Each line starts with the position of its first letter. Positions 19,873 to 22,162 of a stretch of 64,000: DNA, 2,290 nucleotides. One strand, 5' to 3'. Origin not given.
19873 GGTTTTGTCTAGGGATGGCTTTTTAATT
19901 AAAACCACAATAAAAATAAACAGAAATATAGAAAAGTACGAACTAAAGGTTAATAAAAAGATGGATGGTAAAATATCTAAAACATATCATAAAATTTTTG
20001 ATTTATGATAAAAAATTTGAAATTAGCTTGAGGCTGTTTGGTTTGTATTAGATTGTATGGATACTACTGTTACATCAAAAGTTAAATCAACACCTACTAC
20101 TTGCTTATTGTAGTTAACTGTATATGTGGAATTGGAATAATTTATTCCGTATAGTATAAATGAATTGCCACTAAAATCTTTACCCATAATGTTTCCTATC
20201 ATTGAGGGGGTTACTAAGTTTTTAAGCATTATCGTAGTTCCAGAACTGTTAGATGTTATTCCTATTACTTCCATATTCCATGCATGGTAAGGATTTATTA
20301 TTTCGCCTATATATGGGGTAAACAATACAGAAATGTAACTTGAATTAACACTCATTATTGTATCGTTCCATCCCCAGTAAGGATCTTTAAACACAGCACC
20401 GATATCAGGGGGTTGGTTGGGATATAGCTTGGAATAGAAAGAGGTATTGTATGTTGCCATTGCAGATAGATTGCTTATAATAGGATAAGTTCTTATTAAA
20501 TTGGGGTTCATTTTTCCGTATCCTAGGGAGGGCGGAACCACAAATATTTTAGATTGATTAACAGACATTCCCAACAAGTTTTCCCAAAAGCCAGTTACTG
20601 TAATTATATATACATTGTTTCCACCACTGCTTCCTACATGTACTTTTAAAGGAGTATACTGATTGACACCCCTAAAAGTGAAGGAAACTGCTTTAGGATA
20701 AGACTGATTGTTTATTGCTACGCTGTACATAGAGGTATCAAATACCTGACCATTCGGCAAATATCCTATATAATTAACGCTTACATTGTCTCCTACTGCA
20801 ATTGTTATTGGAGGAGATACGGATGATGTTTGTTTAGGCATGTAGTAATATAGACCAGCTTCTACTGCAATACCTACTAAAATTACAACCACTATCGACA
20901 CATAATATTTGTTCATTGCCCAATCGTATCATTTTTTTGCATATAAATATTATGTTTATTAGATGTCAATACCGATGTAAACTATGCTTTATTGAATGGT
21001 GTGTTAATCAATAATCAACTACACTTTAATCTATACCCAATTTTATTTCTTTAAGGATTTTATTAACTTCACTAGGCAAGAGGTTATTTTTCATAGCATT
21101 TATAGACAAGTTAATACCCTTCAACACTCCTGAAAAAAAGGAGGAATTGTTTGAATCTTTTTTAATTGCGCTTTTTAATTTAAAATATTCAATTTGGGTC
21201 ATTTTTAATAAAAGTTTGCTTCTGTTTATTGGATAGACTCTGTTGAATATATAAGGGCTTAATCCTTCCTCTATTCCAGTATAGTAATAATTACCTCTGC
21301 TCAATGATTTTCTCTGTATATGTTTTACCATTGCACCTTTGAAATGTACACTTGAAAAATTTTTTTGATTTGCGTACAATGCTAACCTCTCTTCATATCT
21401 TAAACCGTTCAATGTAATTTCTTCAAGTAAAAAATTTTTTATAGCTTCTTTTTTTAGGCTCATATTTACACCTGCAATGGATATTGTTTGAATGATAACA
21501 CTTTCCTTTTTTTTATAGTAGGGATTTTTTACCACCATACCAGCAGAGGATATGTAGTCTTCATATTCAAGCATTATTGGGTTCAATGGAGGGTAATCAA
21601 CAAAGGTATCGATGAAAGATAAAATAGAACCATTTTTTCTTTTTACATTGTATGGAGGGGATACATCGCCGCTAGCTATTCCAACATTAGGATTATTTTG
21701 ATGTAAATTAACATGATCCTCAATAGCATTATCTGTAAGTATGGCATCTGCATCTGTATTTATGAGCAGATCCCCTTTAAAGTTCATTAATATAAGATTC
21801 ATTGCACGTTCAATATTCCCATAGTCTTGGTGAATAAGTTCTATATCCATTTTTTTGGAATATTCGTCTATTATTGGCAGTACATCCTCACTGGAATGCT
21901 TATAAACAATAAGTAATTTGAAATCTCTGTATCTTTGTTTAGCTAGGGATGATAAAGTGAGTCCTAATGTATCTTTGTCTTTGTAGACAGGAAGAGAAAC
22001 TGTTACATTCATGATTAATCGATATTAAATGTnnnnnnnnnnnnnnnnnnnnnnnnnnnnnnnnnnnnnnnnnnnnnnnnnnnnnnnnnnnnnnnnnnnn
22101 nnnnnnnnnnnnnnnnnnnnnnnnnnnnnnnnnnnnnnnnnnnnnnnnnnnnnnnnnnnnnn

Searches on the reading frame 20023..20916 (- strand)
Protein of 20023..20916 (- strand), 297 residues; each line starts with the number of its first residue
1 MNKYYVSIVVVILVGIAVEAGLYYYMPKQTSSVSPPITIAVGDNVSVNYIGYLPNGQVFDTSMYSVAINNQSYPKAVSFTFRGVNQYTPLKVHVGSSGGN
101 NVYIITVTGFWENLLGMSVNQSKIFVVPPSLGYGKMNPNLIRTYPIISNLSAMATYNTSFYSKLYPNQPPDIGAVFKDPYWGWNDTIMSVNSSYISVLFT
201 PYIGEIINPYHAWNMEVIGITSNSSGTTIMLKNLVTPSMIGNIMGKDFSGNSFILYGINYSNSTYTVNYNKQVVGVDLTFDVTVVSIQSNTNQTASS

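Call 36: search_protein_families(library=pfam, proteins=[window:20023-20916:-], max_evalue=0.001)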
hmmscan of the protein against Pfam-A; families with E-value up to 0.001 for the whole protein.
window:20023-20916:- (297 aa): 1 family
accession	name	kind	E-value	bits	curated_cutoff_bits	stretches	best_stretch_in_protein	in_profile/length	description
PF00254.34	FKBP_C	-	1.5e-08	35.3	21.1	1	39-138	5-76/94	FKBP-type peptidyl-prolyl cis-trans isomerase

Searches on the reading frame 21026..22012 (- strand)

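Call 36: search_protein_families(library=pfam, proteins=[window:21026-22012:-], max_evalue=0.001)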
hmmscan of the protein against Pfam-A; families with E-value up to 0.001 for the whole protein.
window:21026-22012:- (328 aa): 2 families
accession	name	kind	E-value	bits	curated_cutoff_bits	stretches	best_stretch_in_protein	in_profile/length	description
PF00535.33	Glycos_transf_2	-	2.4e-14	54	23.3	1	5-113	2-112/168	Glycosyl transferase family 2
PF13641.12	Glyco_tranf_2_3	-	1e-06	29.4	27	1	3-116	3-122/230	Glycosyltransferase like family 2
